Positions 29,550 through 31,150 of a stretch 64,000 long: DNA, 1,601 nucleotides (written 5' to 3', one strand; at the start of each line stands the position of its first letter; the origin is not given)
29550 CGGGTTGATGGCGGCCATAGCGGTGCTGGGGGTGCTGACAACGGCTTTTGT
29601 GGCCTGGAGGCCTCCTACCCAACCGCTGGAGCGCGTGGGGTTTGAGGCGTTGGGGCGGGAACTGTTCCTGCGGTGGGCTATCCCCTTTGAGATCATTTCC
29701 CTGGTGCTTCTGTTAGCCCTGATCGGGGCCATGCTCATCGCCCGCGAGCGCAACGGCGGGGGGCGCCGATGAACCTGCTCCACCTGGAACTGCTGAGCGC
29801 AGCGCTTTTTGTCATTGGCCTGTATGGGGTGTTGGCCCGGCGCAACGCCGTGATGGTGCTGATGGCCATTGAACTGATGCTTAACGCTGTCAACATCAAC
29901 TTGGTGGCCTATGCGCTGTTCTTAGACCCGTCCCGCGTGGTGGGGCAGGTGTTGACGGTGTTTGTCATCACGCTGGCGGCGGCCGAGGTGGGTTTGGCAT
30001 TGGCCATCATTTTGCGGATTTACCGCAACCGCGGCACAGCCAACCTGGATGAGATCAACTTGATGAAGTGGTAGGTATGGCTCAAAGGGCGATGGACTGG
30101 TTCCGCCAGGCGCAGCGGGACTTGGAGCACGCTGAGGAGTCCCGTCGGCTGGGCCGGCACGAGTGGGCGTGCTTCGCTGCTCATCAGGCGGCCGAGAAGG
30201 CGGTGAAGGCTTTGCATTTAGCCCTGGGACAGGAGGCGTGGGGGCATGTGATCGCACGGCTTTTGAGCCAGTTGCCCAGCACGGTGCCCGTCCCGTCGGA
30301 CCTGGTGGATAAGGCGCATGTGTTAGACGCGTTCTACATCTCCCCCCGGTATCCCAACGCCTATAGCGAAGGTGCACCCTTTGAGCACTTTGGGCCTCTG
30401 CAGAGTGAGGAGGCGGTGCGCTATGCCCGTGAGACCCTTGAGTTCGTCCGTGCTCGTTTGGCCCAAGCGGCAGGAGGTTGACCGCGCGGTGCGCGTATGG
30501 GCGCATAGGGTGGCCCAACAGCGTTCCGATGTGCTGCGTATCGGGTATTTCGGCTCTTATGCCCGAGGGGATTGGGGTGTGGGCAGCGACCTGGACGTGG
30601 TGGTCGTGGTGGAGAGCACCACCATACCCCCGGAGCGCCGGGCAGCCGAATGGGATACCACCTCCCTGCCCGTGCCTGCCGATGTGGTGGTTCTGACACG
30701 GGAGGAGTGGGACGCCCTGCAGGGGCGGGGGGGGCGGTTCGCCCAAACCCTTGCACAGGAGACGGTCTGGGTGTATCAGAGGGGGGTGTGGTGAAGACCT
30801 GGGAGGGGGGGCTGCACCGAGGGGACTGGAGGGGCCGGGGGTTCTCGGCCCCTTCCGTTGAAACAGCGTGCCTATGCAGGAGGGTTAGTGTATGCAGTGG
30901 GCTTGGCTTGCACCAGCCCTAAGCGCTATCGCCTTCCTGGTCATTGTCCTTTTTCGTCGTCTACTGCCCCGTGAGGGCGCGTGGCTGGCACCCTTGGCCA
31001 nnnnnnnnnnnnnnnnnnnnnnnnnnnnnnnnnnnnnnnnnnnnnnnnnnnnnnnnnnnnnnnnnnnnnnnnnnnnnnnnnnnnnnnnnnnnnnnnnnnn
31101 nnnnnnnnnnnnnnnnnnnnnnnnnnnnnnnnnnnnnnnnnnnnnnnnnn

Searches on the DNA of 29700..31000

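Call 48: search_rna_families(source=window, start=29700, end=31000, threshold=evalue, max_evalue=1)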
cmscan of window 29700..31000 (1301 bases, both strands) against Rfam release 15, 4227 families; matches with E-value up to 1: 0.
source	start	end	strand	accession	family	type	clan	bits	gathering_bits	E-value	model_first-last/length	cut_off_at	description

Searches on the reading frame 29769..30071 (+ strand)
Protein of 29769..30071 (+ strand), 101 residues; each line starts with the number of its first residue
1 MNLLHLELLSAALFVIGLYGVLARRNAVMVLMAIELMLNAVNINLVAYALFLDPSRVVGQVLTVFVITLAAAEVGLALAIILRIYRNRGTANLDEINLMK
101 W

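Call 3: search_protein_families(library=pfam, proteins=[window:29769-30071:+], max_evalue=0.01)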
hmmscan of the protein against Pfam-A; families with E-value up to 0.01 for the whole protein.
window:29769-30071:+ (101 aa): 1 family
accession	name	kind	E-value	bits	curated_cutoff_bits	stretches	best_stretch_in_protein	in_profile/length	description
PF00420.29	Oxidored_q2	-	9.8e-29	99.4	26.1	1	6-101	2-95/95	NADH-ubiquinone/plastoquinone oxidoreductase chain 4L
